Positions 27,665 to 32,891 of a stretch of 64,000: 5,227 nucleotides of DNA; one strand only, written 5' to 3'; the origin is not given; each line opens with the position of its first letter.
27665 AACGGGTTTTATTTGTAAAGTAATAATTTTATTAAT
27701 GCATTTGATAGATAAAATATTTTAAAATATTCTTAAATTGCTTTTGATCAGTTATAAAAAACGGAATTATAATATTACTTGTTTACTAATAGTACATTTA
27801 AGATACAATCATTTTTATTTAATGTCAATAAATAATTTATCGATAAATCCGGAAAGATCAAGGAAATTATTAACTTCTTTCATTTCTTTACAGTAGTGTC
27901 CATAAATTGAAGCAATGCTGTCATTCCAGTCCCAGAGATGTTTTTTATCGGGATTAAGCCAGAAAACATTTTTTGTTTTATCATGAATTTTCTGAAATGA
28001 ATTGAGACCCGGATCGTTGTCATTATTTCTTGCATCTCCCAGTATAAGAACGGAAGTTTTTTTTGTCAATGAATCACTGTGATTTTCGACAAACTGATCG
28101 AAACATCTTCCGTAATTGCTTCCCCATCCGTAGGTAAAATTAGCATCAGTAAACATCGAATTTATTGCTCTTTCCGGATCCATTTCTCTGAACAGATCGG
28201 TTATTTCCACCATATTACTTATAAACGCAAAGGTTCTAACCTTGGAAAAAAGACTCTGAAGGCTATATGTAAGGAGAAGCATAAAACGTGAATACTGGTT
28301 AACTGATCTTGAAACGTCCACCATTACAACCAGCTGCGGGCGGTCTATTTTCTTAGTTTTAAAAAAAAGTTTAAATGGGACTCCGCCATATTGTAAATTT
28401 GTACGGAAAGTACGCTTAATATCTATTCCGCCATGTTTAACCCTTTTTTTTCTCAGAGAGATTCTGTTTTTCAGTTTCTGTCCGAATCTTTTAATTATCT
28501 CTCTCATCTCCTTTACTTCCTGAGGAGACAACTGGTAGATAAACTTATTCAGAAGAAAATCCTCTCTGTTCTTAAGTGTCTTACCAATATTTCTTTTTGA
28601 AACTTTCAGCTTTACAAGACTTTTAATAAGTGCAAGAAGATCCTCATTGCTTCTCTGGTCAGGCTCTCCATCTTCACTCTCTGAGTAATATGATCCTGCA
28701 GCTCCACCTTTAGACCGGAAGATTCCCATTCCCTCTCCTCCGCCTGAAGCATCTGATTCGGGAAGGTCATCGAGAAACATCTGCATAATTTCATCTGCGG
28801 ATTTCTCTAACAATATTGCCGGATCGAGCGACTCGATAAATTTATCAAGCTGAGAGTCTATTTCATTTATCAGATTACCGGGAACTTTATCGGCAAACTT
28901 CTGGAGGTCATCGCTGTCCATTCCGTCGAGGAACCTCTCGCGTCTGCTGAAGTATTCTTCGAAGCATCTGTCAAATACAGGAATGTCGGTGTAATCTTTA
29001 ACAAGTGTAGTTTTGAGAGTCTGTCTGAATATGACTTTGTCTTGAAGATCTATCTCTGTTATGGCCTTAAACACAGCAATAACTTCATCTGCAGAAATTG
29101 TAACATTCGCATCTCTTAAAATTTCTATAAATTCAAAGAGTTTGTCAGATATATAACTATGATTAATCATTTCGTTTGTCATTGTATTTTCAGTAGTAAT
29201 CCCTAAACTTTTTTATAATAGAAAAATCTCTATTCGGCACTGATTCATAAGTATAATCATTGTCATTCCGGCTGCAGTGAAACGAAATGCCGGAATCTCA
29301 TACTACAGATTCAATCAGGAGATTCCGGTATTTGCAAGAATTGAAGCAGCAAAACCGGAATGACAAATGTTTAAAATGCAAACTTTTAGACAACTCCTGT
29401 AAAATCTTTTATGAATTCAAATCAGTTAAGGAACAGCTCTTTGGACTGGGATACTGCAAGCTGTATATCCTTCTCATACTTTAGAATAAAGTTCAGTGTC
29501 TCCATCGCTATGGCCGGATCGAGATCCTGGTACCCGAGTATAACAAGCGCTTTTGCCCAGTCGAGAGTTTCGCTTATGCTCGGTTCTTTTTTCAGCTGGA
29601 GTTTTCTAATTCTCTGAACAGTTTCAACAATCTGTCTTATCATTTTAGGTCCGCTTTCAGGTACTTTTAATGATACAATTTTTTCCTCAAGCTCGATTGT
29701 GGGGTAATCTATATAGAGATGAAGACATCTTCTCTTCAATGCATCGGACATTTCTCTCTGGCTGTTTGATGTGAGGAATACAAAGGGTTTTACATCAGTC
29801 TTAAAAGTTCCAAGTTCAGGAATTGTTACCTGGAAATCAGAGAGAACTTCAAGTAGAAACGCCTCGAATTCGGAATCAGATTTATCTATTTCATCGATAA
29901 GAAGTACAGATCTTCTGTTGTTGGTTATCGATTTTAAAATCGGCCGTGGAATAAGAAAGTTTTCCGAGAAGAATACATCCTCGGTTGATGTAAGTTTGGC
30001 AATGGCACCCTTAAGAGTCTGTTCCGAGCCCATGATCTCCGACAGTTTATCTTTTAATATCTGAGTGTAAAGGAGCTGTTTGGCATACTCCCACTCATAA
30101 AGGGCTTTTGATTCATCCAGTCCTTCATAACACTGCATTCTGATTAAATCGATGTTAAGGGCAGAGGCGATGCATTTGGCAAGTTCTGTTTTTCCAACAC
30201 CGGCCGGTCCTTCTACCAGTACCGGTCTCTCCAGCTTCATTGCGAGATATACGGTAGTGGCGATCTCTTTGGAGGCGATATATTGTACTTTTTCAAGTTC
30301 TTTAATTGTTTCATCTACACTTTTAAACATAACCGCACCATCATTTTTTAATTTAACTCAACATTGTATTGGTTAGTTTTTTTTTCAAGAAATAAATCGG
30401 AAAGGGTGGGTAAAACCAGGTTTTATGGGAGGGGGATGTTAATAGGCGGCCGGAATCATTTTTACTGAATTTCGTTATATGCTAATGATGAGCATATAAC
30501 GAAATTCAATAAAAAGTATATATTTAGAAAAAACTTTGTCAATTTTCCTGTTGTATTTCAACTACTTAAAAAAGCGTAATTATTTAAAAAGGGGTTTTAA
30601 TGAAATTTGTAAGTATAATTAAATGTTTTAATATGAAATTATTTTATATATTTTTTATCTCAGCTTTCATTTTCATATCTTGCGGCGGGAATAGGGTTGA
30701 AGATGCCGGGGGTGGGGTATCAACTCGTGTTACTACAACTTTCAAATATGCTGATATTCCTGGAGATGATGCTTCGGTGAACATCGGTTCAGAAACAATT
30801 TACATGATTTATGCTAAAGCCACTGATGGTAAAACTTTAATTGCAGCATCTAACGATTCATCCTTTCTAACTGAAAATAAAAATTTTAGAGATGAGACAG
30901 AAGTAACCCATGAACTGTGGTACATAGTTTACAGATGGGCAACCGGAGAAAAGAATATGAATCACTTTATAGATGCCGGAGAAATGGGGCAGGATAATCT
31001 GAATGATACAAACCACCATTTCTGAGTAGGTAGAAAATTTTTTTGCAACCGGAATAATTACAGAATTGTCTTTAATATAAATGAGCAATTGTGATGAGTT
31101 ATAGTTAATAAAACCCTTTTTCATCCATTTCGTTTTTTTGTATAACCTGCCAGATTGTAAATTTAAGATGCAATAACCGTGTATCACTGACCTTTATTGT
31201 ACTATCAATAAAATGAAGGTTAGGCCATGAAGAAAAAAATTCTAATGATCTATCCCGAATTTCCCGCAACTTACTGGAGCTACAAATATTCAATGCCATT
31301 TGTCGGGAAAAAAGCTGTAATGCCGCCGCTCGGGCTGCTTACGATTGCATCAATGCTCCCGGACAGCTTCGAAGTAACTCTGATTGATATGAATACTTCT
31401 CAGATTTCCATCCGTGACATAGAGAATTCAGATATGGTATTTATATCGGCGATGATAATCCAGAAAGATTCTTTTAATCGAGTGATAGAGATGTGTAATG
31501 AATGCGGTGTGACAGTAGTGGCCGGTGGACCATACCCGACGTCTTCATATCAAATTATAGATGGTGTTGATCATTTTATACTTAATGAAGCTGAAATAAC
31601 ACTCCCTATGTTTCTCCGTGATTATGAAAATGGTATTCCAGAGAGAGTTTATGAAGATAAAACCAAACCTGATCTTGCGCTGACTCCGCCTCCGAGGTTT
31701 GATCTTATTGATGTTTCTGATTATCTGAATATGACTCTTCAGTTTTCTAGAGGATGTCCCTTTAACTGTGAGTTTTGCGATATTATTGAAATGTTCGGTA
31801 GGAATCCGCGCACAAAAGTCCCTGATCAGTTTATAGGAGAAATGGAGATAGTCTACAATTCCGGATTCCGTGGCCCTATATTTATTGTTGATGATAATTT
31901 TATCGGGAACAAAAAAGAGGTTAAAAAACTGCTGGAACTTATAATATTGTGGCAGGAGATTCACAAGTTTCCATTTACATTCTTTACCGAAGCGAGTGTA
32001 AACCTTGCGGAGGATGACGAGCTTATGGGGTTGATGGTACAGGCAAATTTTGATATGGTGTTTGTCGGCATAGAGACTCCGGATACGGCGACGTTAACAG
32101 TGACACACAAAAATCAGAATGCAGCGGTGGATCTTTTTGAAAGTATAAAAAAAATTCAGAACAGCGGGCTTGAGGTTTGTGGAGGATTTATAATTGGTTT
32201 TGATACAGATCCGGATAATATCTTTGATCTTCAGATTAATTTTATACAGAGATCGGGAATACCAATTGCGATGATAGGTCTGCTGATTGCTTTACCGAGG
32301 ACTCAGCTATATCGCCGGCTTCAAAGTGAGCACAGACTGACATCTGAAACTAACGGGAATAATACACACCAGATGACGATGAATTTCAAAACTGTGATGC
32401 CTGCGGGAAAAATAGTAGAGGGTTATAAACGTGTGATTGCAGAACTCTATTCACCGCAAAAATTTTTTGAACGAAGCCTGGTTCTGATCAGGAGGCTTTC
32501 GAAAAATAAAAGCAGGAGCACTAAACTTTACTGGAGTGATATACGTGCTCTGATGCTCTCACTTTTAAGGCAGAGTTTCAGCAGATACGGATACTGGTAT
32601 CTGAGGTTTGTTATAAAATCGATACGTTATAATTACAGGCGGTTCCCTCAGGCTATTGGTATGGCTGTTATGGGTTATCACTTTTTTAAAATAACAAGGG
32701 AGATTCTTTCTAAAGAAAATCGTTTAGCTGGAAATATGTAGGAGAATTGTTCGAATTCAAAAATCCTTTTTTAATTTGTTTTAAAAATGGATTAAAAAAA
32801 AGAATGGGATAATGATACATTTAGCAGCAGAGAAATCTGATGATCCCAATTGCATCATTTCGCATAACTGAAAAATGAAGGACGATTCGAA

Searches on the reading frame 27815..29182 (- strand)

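Call 65: search_protein_families(library=pfam, proteins=[window:27815-29182:-], max_evalue=0.00001)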
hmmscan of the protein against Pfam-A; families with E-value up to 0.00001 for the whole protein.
window:27815-29182:- (455 aa): 1 family
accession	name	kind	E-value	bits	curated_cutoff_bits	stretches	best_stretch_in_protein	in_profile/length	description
PF05762.20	VWA_CoxE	-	5.6e-38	131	26.4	1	237-427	12-203/222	VWA domain containing CoxE-like protein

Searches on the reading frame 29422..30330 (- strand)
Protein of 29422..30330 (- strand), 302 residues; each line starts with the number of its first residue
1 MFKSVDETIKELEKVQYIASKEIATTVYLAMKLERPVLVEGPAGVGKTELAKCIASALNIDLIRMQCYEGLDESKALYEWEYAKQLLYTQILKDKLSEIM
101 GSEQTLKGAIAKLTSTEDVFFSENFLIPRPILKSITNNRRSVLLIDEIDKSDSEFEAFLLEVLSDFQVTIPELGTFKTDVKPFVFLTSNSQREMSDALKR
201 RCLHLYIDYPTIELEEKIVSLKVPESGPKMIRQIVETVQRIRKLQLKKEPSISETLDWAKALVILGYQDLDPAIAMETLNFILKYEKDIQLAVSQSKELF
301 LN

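Call 65: search_protein_families(library=pfam, proteins=[window:29422-30330:-], max_evalue=0.00001)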
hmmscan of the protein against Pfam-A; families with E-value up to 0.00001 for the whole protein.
window:29422-30330:- (302 aa): 7 families
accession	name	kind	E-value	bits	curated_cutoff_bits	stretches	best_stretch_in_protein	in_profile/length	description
PF07728.20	AAA_5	-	1.2e-11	45.2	22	1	36-202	1-139/139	AAA domain (dynein-related subfamily)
PF00004.35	AAA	-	8.4e-11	42.9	21.2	1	37-202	1-123/131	ATPase family associated with various cellular activities (AAA)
PF07724.20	AAA_2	-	1.3e-07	32.2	27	1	37-195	6-130/166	AAA domain (Cdc48 subfamily)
PF07726.17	AAA_3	-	3.6e-07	30.6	27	0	37-68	2-33/131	ATPase family associated with various cellular activities (AAA)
PF13191.12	AAA_16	-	8.8e-07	30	32.6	1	35-163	25-156/167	AAA ATPase domain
PF13401.12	AAA_22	-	5e-06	27.3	27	0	35-161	6-106/130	AAA domain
PF05496.18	RuvB_N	-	7.3e-06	26.3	27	0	37-62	36-61/159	Holliday junction DNA helicase RuvB P-loop domain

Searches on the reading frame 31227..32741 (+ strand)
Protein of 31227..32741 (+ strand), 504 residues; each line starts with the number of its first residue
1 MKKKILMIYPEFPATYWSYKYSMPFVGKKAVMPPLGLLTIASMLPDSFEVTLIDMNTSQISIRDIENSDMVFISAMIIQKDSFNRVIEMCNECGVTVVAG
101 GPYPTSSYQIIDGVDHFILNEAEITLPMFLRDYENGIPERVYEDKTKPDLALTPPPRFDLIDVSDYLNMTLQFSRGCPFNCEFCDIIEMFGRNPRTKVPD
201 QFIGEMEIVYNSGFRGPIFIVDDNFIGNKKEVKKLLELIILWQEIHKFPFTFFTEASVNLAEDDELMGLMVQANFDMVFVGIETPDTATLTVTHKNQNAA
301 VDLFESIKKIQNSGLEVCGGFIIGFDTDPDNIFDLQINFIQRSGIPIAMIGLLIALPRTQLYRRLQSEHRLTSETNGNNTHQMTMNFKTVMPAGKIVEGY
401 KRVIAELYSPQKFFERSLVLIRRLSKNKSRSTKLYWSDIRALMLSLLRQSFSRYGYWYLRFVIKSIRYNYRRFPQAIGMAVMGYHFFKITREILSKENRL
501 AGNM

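Call 65: search_protein_families(library=pfam, proteins=[window:31227-32741:+], max_evalue=0.00001)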
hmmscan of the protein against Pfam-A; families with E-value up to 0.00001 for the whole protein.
window:31227-32741:+ (504 aa): 3 families
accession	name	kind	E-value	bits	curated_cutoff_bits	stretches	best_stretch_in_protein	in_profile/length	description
PF13282.11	DUF4070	-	4e-30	105.2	22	1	359-496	1-141/144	Domain of unknown function (DUF4070)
PF04055.27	Radical_SAM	-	3.7e-15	56.9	29.5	1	172-331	2-157/166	Radical SAM superfamily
PF02310.24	B12-binding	-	4.9e-11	43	32.1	1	31-127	11-118/121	B12 binding domain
